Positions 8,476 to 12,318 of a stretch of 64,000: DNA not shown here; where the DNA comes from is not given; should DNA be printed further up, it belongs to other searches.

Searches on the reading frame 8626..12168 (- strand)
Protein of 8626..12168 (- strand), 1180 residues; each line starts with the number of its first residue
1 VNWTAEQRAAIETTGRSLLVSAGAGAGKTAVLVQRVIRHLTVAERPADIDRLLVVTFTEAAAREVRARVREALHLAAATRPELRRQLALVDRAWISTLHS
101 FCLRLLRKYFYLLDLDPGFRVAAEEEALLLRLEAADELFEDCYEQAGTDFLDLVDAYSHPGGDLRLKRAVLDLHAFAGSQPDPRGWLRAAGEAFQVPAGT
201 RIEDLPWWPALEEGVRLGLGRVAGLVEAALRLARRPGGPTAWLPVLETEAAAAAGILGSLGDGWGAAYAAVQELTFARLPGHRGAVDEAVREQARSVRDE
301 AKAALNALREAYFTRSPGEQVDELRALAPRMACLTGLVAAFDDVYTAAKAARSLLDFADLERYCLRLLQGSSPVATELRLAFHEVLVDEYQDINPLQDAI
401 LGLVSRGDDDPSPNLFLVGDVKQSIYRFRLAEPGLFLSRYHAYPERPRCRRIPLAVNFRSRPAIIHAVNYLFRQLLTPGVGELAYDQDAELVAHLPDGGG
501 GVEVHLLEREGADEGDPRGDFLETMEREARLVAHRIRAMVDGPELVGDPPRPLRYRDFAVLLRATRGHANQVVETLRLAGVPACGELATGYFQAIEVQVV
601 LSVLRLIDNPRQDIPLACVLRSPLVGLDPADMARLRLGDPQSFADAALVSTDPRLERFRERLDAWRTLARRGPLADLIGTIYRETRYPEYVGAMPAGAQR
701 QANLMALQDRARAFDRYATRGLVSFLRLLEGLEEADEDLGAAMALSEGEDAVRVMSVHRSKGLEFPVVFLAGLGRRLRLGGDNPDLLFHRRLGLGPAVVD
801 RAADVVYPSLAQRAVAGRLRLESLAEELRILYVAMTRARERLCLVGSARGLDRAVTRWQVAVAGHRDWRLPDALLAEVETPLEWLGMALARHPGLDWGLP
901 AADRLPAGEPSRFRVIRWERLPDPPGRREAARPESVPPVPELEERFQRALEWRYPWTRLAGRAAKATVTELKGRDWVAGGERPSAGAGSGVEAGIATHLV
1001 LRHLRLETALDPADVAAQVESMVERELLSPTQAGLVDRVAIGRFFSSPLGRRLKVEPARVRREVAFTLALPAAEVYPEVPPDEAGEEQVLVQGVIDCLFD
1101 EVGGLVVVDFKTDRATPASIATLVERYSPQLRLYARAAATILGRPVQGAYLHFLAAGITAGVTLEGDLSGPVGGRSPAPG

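Call 55: search_protein_families(library=pfam, proteins=[window:8626-12168:-], max_evalue=0.00001)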
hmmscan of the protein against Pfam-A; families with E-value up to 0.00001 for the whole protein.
window:8626-12168:- (1180 aa): 5 families
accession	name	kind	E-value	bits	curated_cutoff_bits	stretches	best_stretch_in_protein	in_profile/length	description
PF00580.27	UvrD-helicase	-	2.6e-56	191.7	23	1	3-443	1-270/271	UvrD/REP helicase N-terminal domain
PF13361.12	UvrD_C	-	2.3e-22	80.3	25.6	1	453-844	2-345/350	UvrD-like helicase C-terminal domain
PF13245.12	AAA_19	-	1.7e-14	54.6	25.1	1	7-429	1-134/134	AAA domain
PF13538.12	UvrD_C_2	-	1.2e-10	41.5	27.4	0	752-771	2-21/52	UvrD-like helicase C-terminal domain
PF12705.13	PDDEXK_1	-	4e-09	37.2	22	1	992-1153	36-189/247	PD-(D/E)XK nuclease superfamily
